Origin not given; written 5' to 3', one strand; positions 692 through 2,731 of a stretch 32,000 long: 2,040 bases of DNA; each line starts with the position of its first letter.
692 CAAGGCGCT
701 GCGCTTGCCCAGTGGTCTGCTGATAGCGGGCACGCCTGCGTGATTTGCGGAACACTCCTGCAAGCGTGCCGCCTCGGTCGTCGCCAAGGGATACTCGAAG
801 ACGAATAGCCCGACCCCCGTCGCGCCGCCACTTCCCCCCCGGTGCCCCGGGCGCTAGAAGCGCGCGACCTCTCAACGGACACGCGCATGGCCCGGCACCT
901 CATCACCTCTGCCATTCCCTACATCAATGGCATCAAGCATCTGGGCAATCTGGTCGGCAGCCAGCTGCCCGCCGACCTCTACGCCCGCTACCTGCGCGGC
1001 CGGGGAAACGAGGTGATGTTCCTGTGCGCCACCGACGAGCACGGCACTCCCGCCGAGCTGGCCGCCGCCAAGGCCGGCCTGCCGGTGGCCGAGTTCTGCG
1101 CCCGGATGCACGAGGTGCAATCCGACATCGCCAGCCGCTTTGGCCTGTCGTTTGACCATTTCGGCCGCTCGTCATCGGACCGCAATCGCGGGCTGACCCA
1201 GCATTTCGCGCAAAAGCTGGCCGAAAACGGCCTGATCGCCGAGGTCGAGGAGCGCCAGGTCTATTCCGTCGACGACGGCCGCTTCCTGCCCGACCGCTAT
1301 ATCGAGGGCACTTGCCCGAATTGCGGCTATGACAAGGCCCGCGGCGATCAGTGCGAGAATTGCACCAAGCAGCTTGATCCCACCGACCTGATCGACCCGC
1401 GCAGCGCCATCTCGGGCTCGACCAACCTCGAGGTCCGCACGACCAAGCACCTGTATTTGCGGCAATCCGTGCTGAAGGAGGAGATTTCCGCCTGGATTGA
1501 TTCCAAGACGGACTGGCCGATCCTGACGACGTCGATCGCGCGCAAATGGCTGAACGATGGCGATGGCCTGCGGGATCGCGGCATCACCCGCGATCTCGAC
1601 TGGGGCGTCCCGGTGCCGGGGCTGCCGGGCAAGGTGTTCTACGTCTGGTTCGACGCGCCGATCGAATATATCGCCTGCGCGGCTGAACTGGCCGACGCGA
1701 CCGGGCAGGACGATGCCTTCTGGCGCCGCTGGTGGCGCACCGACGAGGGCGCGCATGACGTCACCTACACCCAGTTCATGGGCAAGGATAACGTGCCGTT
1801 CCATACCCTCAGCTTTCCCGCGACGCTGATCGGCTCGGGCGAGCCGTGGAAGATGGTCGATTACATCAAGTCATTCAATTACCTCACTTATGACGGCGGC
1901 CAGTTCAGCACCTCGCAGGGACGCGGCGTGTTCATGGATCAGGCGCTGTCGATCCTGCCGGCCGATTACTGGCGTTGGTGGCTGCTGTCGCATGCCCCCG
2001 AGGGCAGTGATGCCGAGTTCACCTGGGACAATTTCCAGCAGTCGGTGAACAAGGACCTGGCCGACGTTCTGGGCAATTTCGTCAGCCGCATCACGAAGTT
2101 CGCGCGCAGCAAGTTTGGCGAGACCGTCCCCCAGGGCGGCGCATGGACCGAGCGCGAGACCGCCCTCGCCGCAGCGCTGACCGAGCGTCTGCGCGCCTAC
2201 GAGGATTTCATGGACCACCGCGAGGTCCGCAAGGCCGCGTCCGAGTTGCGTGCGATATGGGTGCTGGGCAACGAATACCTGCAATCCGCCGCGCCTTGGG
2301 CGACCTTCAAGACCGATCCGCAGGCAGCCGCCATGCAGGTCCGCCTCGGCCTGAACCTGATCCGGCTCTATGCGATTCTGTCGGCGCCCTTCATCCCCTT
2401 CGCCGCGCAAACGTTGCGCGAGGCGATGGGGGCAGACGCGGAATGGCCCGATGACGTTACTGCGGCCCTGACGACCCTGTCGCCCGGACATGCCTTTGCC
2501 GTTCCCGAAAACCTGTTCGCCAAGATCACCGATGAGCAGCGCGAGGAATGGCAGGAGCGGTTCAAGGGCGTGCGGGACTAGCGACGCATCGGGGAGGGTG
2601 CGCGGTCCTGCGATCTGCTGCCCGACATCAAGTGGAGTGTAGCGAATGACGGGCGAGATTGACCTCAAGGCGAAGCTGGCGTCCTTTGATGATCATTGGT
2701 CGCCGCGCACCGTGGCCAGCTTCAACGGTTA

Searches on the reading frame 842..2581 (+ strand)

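Call 7: search_protein_families(library=pfam, proteins=[window:842-2581:+], max_evalue=0.01)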
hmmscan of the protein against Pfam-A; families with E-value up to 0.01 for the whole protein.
window:842-2581:+ (579 aa): 4 families
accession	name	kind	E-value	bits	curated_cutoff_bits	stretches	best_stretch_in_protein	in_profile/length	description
PF09334.17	tRNA-synt_1g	-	6e-143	476.7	20.1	1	19-417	1-390/391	tRNA synthetases class I (M)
PF19303.5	Anticodon_3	-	1.8e-71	239.3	23.5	1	429-579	1-152/152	Anticodon binding domain of methionyl tRNA ligase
PF00133.28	tRNA-synt_1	-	9.3e-08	31.7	22.7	1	16-259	22-244/414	tRNA synthetases class I (I, L, M and V)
PF08264.19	Anticodon_1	-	0.001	19.4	25.1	1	446-539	8-108/148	Anticodon-binding domain of tRNA ligase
